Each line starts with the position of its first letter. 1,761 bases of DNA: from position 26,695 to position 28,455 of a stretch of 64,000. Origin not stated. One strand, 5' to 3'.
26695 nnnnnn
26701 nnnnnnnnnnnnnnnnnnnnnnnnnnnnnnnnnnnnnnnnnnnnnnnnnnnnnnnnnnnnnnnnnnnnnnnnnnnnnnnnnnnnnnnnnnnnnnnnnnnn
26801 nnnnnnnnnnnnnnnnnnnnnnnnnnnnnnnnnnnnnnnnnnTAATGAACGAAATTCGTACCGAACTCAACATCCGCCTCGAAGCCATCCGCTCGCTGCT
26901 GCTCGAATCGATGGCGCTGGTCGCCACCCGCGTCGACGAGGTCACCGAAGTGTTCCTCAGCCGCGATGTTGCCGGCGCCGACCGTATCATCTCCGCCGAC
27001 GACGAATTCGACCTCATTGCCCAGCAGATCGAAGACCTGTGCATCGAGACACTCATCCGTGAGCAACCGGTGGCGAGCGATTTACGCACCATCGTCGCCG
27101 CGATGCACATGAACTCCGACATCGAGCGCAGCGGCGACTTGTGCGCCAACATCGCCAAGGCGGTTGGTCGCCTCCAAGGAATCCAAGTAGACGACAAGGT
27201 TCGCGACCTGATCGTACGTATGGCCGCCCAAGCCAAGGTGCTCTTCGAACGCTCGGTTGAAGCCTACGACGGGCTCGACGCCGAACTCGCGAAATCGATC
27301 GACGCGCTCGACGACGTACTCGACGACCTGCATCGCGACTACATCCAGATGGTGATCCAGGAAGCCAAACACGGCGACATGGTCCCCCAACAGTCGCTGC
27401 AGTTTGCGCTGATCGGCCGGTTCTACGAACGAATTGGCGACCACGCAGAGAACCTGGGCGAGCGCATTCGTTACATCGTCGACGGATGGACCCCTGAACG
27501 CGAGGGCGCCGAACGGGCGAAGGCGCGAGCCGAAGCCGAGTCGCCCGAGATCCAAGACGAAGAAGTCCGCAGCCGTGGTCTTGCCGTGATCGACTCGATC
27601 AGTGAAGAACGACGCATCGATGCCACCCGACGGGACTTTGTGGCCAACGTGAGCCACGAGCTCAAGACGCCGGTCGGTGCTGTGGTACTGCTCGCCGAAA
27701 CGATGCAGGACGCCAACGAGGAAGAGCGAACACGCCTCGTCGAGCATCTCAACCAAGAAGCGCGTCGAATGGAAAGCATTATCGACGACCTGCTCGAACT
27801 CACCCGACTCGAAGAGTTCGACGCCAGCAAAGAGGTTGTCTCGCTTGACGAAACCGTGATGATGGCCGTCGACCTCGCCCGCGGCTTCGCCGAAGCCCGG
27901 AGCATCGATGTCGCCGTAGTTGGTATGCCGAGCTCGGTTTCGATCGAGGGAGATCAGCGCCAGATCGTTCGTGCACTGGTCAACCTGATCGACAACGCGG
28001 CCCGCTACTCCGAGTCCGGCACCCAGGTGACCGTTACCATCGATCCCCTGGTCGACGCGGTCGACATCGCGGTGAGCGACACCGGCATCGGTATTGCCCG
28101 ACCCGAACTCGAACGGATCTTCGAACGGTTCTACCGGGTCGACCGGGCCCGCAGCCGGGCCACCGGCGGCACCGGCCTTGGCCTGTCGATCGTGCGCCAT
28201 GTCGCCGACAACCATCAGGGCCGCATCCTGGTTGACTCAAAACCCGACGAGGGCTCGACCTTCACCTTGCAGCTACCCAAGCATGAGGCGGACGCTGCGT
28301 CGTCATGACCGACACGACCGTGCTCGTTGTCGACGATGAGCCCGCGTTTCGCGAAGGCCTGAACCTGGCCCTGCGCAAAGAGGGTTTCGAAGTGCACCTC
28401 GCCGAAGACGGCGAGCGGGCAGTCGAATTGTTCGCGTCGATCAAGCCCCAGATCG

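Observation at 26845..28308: PhoU covalently fused to a membrane-less PhoR-type histidine kinase inside a single pstSCAB / kinase / regulator operon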

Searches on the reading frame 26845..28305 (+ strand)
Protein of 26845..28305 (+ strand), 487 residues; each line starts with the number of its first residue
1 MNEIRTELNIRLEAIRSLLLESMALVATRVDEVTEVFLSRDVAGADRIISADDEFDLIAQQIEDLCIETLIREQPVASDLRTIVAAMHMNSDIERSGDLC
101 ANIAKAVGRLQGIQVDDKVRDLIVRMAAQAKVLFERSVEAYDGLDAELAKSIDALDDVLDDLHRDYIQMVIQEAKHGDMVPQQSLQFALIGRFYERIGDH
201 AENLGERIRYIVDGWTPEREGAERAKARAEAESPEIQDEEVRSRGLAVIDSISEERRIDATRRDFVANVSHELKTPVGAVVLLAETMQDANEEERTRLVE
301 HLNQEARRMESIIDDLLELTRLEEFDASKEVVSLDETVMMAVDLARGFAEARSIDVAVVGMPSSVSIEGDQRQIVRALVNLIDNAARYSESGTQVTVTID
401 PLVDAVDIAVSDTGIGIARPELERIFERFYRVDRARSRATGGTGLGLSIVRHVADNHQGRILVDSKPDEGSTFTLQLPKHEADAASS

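Call 3: search_protein_families(library=pfam, proteins=[window:26845-28305:+], max_evalue=0.01)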
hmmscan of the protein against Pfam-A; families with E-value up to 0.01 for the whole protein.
window:26845-28305:+ (487 aa): 5 families
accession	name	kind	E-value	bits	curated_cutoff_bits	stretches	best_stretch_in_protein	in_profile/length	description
PF01895.24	PhoU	-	5.2e-32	110.5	23.5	2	24-107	6-89/89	PhoU domain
PF02518.31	HATPase_c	-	9.3e-31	107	26.4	1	369-480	1-110/111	Histidine kinase-, DNA gyrase B-, and HSP90-like ATPase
PF00512.31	HisKA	-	1.7e-18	66.9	26.9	1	262-324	2-65/66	His Kinase A (phospho-acceptor) domain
PF13581.12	HATPase_c_2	-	4.5e-05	23.9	27.4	0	377-457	39-112/127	Histidine kinase-like ATPase domain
PF13589.12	HATPase_c_3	-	0.0036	17.8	25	1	376-447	5-77/137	Histidine kinase-, DNA gyrase B-, and HSP90-like ATPase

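Call 4: search_protein_families(library=ncbifam, proteins=[window:26845-28305:+], max_evalue=0.01)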
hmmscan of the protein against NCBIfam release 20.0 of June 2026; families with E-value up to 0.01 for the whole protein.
window:26845-28305:+ (487 aa): 87 families (the best 25 are shown)
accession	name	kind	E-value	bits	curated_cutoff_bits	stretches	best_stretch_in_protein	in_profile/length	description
NF046044.1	PnpS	equivalog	2.5e-76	257.2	400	1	235-478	143-390/390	two-component system histidine kinase PnpS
TIGR02966.1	phoR_proteo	equivalog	2e-69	234.1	334.2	1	244-476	96-332/333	phosphate regulon sensor histidine kinase PhoR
NF033092.0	HK_WalK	equivalog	2.1e-60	205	725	1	230-478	339-593/594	cell wall metabolism sensor histidine kinase WalK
NF041735.1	hist_kin_RppB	equivalog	1.8e-53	181.9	400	1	263-478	217-438/438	two-component system sensor histidine kinase RppB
NF040691.1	MtrAB_MtrB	equivalog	5.3e-52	177.5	450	1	254-482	263-495/507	MtrAB system histidine kinase MtrB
NF008235.0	PRK11006.1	equivalog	2.7e-46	158.3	390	1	246-480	188-424/431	phosphate regulon sensor histidine kinase PhoR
TIGR01386.1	cztS_silS_copS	subfamily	3e-46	158.3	292.55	1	263-478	242-457/457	heavy metal sensor histidine kinase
NF008312.0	PRK11100.1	equivalog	2.8e-44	151.8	356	1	229-480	224-475/477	two-component system sensor histidine kinase CreC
NF047874.1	MASE3_PAS_HK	subfamily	6.1e-44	150.9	560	1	250-483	386-629/655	MASE3 domain-containing sensor histidine kinase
NF033093.1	HK_VicK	exception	7.3e-44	150.1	680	1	246-482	193-438/448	cell wall metabolism sensor histidine kinase VicK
TIGR02135.1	phoU_full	equivalog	2.9e-43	148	130.25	1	11-214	6-209/212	phosphate signaling complex protein PhoU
NF007007.0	PRK09470.1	equivalog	1.6e-40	139.4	486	1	257-481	240-461/463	envelope stress sensor histidine kinase CpxA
NF012163.2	BaeS_SmeS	equivalog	6.3e-40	137.5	500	1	259-478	237-457/457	sensor histidine kinase efflux regulator BaeS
NF053855.1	HisKinPhoRBctds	equivalog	1.1e-38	133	500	1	249-479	348-583/583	two-component system sensor histidine kinase PhoR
NF006800.0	PRK09303.1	equivalog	7.3e-38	130.5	342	1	264-480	153-378/383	histidine kinase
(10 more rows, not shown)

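Call 5: find_homologous_proteins(query=window:26845-28305:+, max_evalue=1e-10)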
Query window:26845-28305:+ (487 aa): 8000 proteins with E <= 1e-10 among 8000 candidates; the best 120 are listed.
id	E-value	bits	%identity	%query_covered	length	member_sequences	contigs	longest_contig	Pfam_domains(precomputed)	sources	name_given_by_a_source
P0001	0.0e+0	1017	100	100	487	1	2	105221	PF01895.25,PF02518.32,PF00512.32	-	-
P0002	1.9e-257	872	86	98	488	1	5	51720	PF01895.25,PF02518.32,PF00512.32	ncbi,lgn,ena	-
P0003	3.6e-256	868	86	98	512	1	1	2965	PF01895.25,PF02518.32,PF00512.32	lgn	-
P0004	1.4e-255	866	85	100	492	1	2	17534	PF01895.25,PF02518.32,PF00512.32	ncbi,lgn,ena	-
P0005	1.8e-255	866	85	99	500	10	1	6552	PF01895.25,PF02518.32,PF00512.32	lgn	-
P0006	1.2e-254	863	85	99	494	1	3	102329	PF01895.25,PF02518.32,PF00512.32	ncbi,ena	-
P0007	1.5e-205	701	69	99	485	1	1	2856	PF01895.25,PF02518.32,PF00512.32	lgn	-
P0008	4.4e-203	693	66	99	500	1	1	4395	PF01895.25,PF02518.32,PF00512.32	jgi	jgi:phosphate transport system regulatory protein PhoU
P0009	3.4e-202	690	69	98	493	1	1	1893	PF01895.25,PF02518.32,PF00512.32,PF13589.13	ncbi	-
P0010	2.9e-200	684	67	98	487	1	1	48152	PF01895.25,PF02518.32,PF00512.32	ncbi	-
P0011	6.9e-200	683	66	100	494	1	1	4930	PF01895.25,PF13581.13,PF02518.32,PF00512.32,PF13589.13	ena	-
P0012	1.7e-199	681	67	99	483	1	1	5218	PF01895.25,PF02518.32,PF00512.32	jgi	jgi:phosphate transport system regulatory protein PhoU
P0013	6.4e-199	680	68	98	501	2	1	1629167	PF01895.25,PF02518.32,PF00512.32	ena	-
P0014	1.7e-198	678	66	98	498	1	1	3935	PF01895.25,PF13581.13,PF02518.32,PF00512.32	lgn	-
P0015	2.9e-198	677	67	99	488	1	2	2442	PF01895.25,PF02518.32,PF00512.32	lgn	-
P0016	9.8e-198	676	67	99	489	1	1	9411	PF01895.25,PF02518.32,PF00512.32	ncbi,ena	-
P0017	2.4e-197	674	67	99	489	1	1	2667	PF01895.25,PF02518.32,PF00512.32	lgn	-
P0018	5.0e-197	673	68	98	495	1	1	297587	PF01895.25,PF02518.32,PF00512.32,PF13589.13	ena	-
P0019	5.4e-196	670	66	98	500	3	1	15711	PF01895.25,PF13581.13,PF02518.32,PF00512.32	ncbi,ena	-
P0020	1.2e-193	662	68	98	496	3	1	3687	PF01895.25,PF02518.32,PF00512.32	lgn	-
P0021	1.3e-193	662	67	99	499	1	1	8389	PF01895.25,PF13581.13,PF02518.32,PF00512.32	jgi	-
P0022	1.3e-193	662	67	98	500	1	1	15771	PF01895.25,PF02518.32,PF00512.32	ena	-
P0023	2.2e-191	655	66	98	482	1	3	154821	PF01895.25,PF02518.32,PF00512.32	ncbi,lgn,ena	ncbi:MAG: phosphate signaling complex protein PhoU [Acidimicrobiales bacterium]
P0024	1.6e-189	649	68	93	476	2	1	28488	PF01895.25,PF02518.32,PF00512.32,PF13589.13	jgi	-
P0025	9.1e-187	640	64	98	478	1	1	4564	PF01895.25,PF02518.32,PF00512.32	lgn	-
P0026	1.1e-185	636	65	99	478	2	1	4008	PF01895.25,PF02518.32,PF00512.32,PF13589.13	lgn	-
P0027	3.4e-184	631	63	100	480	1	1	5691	PF01895.25,PF13581.13,PF02518.32,PF00512.32,PF13589.13,PF14501.13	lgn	-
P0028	1.1e-183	629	67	93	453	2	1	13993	PF01895.25,PF02518.32,PF00512.32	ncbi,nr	ncbi:MAG: phosphate signaling complex protein PhoU, partial [Actinomycetia bacterium]|nr:phosphate s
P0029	9.7e-183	626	62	100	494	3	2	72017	PF01895.25,PF13581.13,PF02518.32,PF00512.32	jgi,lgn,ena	-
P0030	1.3e-182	626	63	99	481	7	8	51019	PF01895.25,PF02518.32,PF00512.32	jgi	jgi:phosphate transport system regulatory protein PhoU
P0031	3.4e-182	624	65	98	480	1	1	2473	PF01895.25,PF02518.32,PF00512.32,PF13589.13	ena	-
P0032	7.6e-182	623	65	96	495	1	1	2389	PF01895.25,PF02518.32,PF00512.32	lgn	-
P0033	1.1e-181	623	64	98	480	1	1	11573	PF01895.25,PF02518.32,PF00512.32,PF13589.13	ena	-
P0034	4.2e-181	621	63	98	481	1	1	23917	PF01895.25,PF02518.32,PF00512.32,PF13589.13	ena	-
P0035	1.4e-180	619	64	98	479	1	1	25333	PF01895.25,PF02518.32,PF00512.32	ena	-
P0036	3.3e-180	618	64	100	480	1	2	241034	PF01895.25,PF13581.13,PF02518.32,PF00512.32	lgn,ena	-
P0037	8.1e-180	617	62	98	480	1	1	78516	PF01895.25,PF02518.32,PF00512.32,PF13589.13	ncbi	-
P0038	2.2e-179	615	62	98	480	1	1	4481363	PF01895.25,PF13581.13,PF02518.32,PF00512.32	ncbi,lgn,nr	ncbi:MAG: phosphate signaling complex protein PhoU [Acidimicrobiales bacterium]|nr:phosphate signali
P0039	4.7e-179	614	64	98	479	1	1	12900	PF01895.25,PF02518.32,PF00512.32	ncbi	ncbi:MAG: phosphate signaling complex protein PhoU [Actinomycetota bacterium]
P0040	8.5e-179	613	64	98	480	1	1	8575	PF01895.25,PF02518.32,PF00512.32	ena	-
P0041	2.1e-178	612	62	98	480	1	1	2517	PF01895.25,PF02518.32,PF00512.32,PF13589.13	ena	-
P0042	2.2e-178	612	61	99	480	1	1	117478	PF01895.25,PF02518.32,PF00512.32,PF13589.13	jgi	jgi:phosphate transport system regulatory protein PhoU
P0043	6.4e-178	610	61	100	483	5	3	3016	PF01895.25,PF02518.32,PF00512.32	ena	-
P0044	7.1e-178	610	62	98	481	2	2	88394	PF01895.25,PF02518.32,PF00512.32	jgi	jgi:phosphate transport system regulatory protein PhoU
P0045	7.9e-178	610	61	100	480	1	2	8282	PF01895.25,PF02518.32,PF00512.32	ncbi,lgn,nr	ncbi:MAG: hypothetical protein DHS20C19_14730 [Acidimicrobiales bacterium]|nr:MAG: hypothetical prot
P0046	1.1e-177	610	62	98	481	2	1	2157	PF01895.25,PF02518.32,PF00512.32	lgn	-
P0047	1.4e-177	609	63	98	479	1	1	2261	PF01895.25,PF13581.13,PF02518.32,PF00512.32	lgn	-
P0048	1.5e-177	609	63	98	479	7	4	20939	PF01895.25,PF02518.32,PF00512.32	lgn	-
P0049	2.0e-177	609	63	98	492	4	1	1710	PF01895.25,PF02518.32,PF00512.32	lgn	-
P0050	4.2e-177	608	60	99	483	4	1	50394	PF01895.25,PF02518.32,PF00512.32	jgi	-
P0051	4.6e-177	608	62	98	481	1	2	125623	PF01895.25,PF02518.32,PF00512.32,PF13589.13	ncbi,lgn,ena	-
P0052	5.2e-177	607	62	98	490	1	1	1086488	PF01895.25,PF02518.32,PF00512.32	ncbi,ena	-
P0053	5.8e-177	607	62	99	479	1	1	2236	PF01895.25,PF13581.13,PF02518.32,PF00512.32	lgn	-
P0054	1.4e-176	606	62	98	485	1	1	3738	PF01895.25,PF02518.32,PF00512.32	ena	-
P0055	2.9e-176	605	63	98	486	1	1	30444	PF01895.25,PF02518.32,PF00512.32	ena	-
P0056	3.1e-176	605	63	98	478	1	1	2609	PF01895.25,PF02518.32,PF00512.32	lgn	-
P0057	3.4e-176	605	64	98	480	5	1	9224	PF01895.25,PF02518.32,PF00512.32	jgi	-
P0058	1.2e-175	603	61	98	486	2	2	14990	PF01895.25,PF02518.32,PF00512.32,PF14501.13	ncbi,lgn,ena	-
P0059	3.1e-175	602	61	98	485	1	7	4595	PF01895.25,PF13581.13,PF02518.32,PF00512.32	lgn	-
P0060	3.4e-175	601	59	99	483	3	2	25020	PF01895.25,PF13581.13,PF02518.32,PF00512.32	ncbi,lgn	-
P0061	4.7e-175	601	60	100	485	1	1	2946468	PF01895.25,PF02518.32,PF00512.32,PF13589.13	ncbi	ncbi:MAG: phosphate signaling complex protein PhoU [Acidimicrobiales bacterium]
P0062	6.6e-175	600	62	98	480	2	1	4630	PF01895.25,PF13581.13,PF02518.32,PF00512.32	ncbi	-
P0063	1.0e-174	600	60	98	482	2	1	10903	PF01895.25,PF02518.32,PF00512.32,PF13589.13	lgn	-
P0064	1.6e-174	599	62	98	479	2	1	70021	PF01895.25,PF13581.13,PF02518.32,PF00512.32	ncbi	-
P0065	1.8e-174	599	61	99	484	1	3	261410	PF01895.25,PF13581.13,PF02518.32,PF00512.32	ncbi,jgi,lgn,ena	-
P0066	2.6e-174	599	62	98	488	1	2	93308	PF01895.25,PF02518.32,PF00512.32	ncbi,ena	-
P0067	2.7e-174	598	60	98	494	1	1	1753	PF01895.25,PF02518.32,PF00512.32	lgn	-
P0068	3.5e-174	598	60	100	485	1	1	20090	PF01895.25,PF02518.32,PF00512.32,PF13589.13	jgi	jgi:phosphate transport system regulatory protein PhoU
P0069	6.0e-174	597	61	98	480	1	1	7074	PF01895.25,PF02518.32,PF00512.32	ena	-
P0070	7.5e-174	597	61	98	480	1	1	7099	PF01895.25,PF02518.32,PF00512.32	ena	-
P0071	8.7e-174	597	61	98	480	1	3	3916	PF01895.25,PF02518.32,PF00512.32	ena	-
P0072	9.7e-174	597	61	98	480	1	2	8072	PF01895.25,PF02518.32,PF00512.32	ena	-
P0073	1.1e-173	596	61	98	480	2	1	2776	PF01895.25,PF02518.32,PF00512.32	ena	-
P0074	1.1e-173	596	60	99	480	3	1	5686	PF01895.25,PF02518.32,PF00512.32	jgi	jgi:phosphate transport system regulatory protein PhoU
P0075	1.2e-173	596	63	98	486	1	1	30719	PF01895.25,PF02518.32,PF00512.32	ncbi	ncbi:MAG: phosphate signaling complex protein PhoU [Acidimicrobiales bacterium]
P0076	1.3e-173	596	61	98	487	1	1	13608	PF01895.25,PF02518.32,PF00512.32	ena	-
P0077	1.4e-173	596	61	99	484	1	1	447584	PF01895.25,PF02518.32,PF00512.32,PF13589.13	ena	-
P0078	2.2e-173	595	61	98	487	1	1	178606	PF01895.25,PF02518.32,PF00512.32,PF13589.13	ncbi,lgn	-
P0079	2.8e-173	595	61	98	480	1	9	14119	PF01895.25,PF02518.32,PF00512.32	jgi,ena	jgi:phosphate transport system regulatory protein PhoU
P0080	7.3e-173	594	63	98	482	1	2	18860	PF01895.25,PF13581.13,PF02518.32,PF00512.32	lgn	-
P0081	9.5e-173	593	60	98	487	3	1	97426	PF01895.25,PF02518.32,PF00512.32,PF13589.13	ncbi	-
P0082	1.2e-172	593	62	98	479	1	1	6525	PF01895.25,PF02518.32,PF00512.32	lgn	-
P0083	1.3e-172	593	60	98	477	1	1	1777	PF01895.25,PF02518.32,PF00512.32,PF13589.13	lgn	-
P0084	2.1e-172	592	60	98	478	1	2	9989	PF01895.25,PF02518.32,PF00512.32,PF13589.13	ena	-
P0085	3.0e-172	592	60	98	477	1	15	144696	PF01895.25,PF02518.32,PF00512.32,PF13589.13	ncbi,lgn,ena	-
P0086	3.2e-172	592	61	98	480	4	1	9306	PF01895.25,PF13581.13,PF02518.32,PF00512.32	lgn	-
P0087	3.8e-172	591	60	98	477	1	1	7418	PF01895.25,PF02518.32,PF00512.32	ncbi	-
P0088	4.1e-172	591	61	99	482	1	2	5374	PF01895.25,PF13581.13,PF02518.32,PF00512.32,PF13589.13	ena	-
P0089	7.7e-172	590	61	98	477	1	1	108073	PF01895.25,PF02518.32,PF00512.32,PF13589.13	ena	-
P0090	8.3e-172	590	60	98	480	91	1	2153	PF01895.25,PF02518.32,PF00512.32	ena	-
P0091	1.1e-171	590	61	98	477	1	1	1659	PF01895.25,PF02518.32,PF00512.32,PF13589.13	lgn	-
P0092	1.2e-171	590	61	98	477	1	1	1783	PF01895.25,PF02518.32,PF00512.32,PF13589.13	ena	-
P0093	1.3e-171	590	60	98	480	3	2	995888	PF01895.25,PF02518.32,PF00512.32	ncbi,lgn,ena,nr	ncbi:MAG: phosphate signaling complex protein PhoU [Acidimicrobiales bacterium]|nr:phosphate signali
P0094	1.4e-171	590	61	98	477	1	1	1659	PF01895.25,PF02518.32,PF00512.32,PF13589.13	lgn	-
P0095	1.4e-171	589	61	98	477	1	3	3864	PF01895.25,PF02518.32,PF00512.32,PF13589.13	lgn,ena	-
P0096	1.4e-171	589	61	99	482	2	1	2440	PF01895.25,PF02518.32,PF00512.32,PF13589.13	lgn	-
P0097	1.5e-171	589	61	99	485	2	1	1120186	PF01895.25,PF02518.32,PF00512.32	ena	-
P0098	1.9e-171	589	60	98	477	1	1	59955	PF01895.25,PF02518.32,PF00512.32,PF13589.13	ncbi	-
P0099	2.0e-171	589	60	100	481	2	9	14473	PF01895.25,PF02518.32,PF00512.32,PF13589.13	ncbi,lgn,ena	-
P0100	2.1e-171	589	60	98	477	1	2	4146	PF01895.25,PF02518.32,PF00512.32,PF13589.13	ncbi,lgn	-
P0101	2.1e-171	589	61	98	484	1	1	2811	PF01895.25,PF02518.32,PF00512.32,PF13589.13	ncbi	-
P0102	4.3e-171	588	60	98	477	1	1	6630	PF01895.25,PF02518.32,PF00512.32,PF13589.13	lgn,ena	-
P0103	4.4e-171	588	60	98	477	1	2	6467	PF01895.25,PF02518.32,PF00512.32,PF13589.13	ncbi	-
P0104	4.7e-171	588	61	98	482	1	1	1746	PF01895.25,PF13581.13,PF02518.32,PF00512.32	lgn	-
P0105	5.1e-171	588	61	98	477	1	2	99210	PF01895.25,PF02518.32,PF00512.32,PF13589.13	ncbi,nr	ncbi:MAG: phosphate signaling complex protein PhoU [Acidimicrobiales bacterium]|nr:phosphate signali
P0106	5.5e-171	588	62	98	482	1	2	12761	PF01895.25,PF02518.32,PF00512.32,PF13589.13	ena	-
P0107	8.0e-171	587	59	98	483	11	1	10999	PF01895.25,PF13581.13,PF02518.32,PF00512.32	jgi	-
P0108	9.5e-171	587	61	98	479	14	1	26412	PF01895.25,PF13581.13,PF02518.32,PF00512.32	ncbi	ncbi:MAG: phosphate signaling complex protein PhoU [Actinomycetota bacterium]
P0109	1.1e-170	587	60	98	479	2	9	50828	PF01895.25,PF02518.32,PF00512.32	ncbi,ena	-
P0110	1.2e-170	586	60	98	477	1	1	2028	PF01895.25,PF02518.32,PF00512.32,PF13589.13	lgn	-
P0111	1.2e-170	586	60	98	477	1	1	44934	PF01895.25,PF02518.32,PF00512.32,PF13589.13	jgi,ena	-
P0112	1.2e-170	586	60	98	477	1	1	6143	PF01895.25,PF02518.32,PF00512.32,PF13589.13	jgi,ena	-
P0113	2.4e-170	585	61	98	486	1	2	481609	PF01895.25,PF02518.32,PF00512.32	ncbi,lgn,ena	-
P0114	2.4e-170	585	60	98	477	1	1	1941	PF01895.25,PF02518.32,PF00512.32,PF13589.13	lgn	-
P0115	2.4e-170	585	60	98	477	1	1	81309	PF01895.25,PF02518.32,PF00512.32,PF13589.13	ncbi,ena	-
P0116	3.0e-170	585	60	99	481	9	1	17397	PF01895.25,PF02518.32,PF00512.32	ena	-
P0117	3.2e-170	585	60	98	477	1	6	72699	PF01895.25,PF02518.32,PF00512.32,PF13589.13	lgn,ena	-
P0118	5.0e-170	584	59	99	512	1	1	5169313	PF01895.25,PF02518.32,PF00512.32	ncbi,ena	-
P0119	5.1e-170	584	61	98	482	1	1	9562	PF01895.25,PF02518.32,PF00512.32,PF13589.13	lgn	-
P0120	5.5e-170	584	59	98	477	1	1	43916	PF01895.25,PF13581.13,PF02518.32,PF00512.32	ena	-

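Call 19: find_related_loci(query=A1, collection=genome_contigs, flank=8000)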
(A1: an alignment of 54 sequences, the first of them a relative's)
Query A1 (487 aa) in genome_contigs; peptide patterns used: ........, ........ (x = any residue, [..] = any of these).
600 stretches matched a pattern (row limit reached: there are more); 596 encode a relative of the query (tblastn E <= 1e-3); the best 80 are kept; 80 distinct loci.
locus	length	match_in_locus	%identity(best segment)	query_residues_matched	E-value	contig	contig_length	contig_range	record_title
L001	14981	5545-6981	66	1-479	0e+0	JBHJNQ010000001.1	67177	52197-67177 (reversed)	MAG: Acidimicrobiales bacterium isolate al_S4C133_1 S4Ck119_203127, whole genome shotgun sequence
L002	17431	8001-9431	55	1-480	3e-152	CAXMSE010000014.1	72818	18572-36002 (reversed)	MAG: uncultured Gammaproteobacteria bacterium isolate 07C-BC-St07_bin.28.orig genome assembly, contig: k141_1043714, who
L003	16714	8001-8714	54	243-478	2e-64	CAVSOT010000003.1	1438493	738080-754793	MAG: uncultured Acidimicrobiaceae bacterium isolate MFD04463.bin.2.232 genome assembly, contig: contig_22184, whole geno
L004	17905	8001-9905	45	3-478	4e-64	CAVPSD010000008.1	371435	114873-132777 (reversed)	MAG: uncultured Acidimicrobiales bacterium isolate MFD10007.bin.2.165 genome assembly, contig: contig_21744, whole genom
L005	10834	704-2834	55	34-478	1e-60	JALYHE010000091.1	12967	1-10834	MAG: Actinomycetota bacterium isolate GDC bin29 SD1469-71_k127_1263175, whole genome shotgun sequence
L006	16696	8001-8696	51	253-481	2e-60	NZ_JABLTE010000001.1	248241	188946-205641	Nocardia barduliensis strain 335427 NODE_1_length_248241_cov_14.278, whole genome shotgun sequence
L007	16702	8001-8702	51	253-483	5e-60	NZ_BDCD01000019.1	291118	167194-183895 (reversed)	Nocardia yamanashiensis NBRC 100130, whole genome shotgun sequence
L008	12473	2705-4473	51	21-478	3e-60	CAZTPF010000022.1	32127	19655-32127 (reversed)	MAG TPA_asm: uncultured Bifidobacterium sp. isolate binchicken_co208_232 genome assembly, contig: NODE_1876_length_32127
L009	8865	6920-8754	50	1-479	1e-59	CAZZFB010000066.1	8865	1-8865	MAG TPA_asm: uncultured Bifidobacterium sp. isolate SRP193358_co1_799 genome assembly, contig: NODE_23891_length_8865_co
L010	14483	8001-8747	48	246-481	1e-59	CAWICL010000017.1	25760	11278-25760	MAG: uncultured Acidimicrobiaceae bacterium isolate MFD01223.bin.2.40 genome assembly, contig: contig_110972, whole geno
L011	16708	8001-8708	49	246-478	2e-59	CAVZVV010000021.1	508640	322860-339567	MAG: uncultured Actinomycetes bacterium isolate MFD02134.bin.2.245 genome assembly, contig: contig_54338, whole genome s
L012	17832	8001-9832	52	3-478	6e-59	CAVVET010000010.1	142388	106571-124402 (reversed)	MAG: uncultured Acidimicrobiales bacterium isolate MFD02242.bin.2.229 genome assembly, contig: contig_25923, whole genom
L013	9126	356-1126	45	217-478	1e-58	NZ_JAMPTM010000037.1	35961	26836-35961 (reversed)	Frankia gtarii strain Agncl-4 NODE_37_length_35961_cov_25.1952, whole genome shotgun sequence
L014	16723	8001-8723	48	246-479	1e-58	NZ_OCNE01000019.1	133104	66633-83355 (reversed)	Streptomyces zhaozhouensis strain CGMCC 4.7095, whole genome shotgun sequence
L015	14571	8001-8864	42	196-483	5e-59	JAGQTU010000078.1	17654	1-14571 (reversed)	MAG: Mycobacterium sp. isolate HKST-UBA41 NODE_81_length_17654_cov_22.494624, whole genome shotgun sequence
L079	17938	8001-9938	43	3-478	2e-52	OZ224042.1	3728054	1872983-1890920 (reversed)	MAG: Acidimicrobiales bacterium isolate 5fd421f4-4967-4565-8d05-0d282dd64fa1 genome assembly, chromosome: 1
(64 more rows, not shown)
